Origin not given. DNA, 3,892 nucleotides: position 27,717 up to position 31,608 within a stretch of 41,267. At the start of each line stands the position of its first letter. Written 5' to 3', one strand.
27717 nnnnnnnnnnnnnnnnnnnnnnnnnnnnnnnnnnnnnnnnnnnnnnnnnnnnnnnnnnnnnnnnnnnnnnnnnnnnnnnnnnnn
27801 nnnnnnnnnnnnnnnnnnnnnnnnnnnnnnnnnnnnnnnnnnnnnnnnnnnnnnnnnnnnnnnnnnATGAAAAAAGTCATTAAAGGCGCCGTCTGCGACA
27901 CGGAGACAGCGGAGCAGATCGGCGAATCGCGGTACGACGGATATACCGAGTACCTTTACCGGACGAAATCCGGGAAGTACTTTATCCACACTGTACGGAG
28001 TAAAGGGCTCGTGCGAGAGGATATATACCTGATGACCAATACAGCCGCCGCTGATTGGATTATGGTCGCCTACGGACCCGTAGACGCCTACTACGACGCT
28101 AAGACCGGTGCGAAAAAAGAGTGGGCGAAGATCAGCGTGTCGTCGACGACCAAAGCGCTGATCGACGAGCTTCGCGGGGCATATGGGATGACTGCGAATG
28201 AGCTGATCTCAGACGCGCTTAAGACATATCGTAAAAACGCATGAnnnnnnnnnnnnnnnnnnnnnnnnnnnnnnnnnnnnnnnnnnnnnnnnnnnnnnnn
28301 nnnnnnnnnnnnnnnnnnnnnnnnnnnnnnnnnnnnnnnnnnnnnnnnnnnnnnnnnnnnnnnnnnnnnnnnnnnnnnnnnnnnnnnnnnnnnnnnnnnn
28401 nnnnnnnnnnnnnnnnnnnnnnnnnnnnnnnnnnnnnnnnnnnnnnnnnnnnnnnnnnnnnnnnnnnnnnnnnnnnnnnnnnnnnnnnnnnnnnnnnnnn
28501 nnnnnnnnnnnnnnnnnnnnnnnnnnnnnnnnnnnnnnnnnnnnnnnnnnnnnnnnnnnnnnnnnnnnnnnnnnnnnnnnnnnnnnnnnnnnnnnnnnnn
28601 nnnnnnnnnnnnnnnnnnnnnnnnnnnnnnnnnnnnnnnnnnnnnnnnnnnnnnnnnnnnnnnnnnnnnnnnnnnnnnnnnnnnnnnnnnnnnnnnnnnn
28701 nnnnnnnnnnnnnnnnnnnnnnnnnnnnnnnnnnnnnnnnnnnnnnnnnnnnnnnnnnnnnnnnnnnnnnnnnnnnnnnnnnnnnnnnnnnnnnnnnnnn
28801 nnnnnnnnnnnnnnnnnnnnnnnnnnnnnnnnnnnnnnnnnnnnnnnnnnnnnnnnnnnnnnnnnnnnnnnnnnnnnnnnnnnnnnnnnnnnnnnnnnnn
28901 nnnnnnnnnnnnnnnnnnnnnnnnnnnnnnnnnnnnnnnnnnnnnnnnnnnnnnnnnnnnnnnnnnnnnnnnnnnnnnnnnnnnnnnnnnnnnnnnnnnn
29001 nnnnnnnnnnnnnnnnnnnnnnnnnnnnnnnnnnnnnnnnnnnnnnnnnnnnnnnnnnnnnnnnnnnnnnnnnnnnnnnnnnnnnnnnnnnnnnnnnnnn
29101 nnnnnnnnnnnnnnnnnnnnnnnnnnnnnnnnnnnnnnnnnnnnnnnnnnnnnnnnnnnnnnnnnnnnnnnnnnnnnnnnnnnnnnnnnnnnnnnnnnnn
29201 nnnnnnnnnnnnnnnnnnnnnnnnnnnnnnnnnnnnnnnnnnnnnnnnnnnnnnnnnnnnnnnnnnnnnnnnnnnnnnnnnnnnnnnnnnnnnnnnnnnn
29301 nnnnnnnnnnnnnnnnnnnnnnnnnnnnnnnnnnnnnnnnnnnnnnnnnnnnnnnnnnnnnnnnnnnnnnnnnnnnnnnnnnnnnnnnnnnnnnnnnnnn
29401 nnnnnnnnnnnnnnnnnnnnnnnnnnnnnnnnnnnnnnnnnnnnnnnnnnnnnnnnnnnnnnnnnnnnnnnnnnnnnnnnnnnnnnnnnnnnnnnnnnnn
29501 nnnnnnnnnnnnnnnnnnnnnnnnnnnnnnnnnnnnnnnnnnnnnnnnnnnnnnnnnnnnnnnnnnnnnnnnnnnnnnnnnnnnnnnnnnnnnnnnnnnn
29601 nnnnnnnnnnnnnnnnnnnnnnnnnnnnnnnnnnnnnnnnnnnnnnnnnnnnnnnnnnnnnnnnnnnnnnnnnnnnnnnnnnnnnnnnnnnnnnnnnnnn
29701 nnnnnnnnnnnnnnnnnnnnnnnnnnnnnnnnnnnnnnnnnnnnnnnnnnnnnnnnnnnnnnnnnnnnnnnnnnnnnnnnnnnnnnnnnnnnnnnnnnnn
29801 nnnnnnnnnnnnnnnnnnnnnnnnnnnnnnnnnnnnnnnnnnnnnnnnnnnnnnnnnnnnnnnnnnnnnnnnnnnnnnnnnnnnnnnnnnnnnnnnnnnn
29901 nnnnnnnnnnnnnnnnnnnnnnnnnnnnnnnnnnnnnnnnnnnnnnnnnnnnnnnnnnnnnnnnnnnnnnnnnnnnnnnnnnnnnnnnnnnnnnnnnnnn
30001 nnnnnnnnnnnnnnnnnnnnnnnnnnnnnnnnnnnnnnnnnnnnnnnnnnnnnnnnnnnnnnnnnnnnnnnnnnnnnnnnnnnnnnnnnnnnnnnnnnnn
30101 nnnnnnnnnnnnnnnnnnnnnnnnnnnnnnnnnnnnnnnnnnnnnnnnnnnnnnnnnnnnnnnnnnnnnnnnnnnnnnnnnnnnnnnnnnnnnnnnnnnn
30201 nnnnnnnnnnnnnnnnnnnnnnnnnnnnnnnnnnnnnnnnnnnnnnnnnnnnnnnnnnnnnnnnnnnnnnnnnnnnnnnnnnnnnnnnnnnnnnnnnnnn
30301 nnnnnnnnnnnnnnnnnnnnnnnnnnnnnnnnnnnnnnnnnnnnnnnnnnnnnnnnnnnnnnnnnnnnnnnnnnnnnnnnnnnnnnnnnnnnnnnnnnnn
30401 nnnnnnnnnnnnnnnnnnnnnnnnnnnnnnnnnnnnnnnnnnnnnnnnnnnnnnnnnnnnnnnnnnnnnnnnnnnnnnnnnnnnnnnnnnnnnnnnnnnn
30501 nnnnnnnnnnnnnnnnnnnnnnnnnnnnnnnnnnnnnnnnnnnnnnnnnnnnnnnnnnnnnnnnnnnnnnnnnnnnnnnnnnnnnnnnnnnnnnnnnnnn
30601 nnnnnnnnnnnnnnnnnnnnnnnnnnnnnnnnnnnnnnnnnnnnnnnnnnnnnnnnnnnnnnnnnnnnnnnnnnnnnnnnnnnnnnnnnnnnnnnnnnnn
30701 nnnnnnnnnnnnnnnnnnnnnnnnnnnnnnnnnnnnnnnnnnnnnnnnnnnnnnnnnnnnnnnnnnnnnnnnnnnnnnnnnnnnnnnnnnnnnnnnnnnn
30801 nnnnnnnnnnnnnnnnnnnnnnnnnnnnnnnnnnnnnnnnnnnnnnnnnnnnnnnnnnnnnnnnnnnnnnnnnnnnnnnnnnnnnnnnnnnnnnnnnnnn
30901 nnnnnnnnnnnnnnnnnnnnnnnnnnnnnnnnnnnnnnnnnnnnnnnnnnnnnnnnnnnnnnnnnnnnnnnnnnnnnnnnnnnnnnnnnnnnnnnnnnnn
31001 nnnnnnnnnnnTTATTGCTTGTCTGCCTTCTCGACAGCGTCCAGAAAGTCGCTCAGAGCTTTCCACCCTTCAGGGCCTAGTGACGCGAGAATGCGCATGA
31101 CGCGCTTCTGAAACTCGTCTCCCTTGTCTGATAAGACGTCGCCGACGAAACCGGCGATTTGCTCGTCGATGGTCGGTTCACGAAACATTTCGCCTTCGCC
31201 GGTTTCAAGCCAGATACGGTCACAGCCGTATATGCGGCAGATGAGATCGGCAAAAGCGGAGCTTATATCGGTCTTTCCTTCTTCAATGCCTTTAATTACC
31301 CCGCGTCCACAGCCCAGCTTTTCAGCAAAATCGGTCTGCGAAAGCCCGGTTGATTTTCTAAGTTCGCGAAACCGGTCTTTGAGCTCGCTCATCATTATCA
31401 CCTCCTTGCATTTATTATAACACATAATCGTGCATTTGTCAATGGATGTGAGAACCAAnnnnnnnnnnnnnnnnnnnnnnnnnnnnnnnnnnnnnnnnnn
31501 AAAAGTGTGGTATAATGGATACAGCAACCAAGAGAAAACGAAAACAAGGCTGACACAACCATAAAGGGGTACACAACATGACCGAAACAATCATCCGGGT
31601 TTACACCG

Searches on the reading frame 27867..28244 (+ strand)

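Call 3: search_protein_families(library=pfam, proteins=[window:27867-28244:+], max_evalue=1)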
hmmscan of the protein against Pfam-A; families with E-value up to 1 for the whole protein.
window:27867-28244:+ (125 aa): 1 family
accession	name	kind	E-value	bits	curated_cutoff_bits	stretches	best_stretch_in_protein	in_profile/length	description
PF01402.27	RHH_1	-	0.087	13.2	20.5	1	89-122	4-37/39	Ribbon-helix-helix protein, copG family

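Call 4: search_protein_families(library=phrogs, proteins=[window:27867-28244:+], max_evalue=1)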
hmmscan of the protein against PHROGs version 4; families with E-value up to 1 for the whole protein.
window:27867-28244:+ (125 aa): 2 families
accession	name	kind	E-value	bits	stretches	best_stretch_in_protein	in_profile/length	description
phrog_30610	-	unknown function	0.093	13.2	0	5-38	241-274/302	-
phrog_24626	-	unknown function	0.19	12.7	0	14-58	4-47/77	-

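Call 9: search_protein_families(library=ncbifam, proteins=[window:27867-28244:+], max_evalue=1)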
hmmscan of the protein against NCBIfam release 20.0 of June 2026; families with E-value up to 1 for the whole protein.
window:27867-28244:+ (125 aa): 0 families

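Call 10: search_protein_families(library=padloc, proteins=[window:27867-28244:+], max_evalue=1)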
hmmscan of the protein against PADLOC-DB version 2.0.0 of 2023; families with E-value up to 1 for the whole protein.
window:27867-28244:+ (125 aa): 0 families

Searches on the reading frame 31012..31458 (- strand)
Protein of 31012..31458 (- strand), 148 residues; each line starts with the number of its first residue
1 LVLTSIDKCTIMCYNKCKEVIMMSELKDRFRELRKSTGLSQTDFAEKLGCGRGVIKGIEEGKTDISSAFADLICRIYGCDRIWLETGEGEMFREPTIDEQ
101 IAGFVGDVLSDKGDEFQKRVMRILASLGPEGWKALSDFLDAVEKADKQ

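Call 111: search_protein_families(library=pfam, proteins=[window:31012-31458:-], max_evalue=0.001)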
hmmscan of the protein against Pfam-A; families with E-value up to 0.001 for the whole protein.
window:31012-31458:- (148 aa): 3 families
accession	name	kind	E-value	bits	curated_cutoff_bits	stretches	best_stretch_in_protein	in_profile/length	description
PF01381.28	HTH_3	-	5.2e-11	42.8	23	1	31-84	2-55/55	Helix-turn-helix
PF13560.12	HTH_31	-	8.3e-11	42.5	27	1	28-81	4-58/64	Helix-turn-helix domain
PF12844.13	HTH_19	-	2.9e-07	30.7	30.2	1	29-90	3-64/64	Helix-turn-helix domain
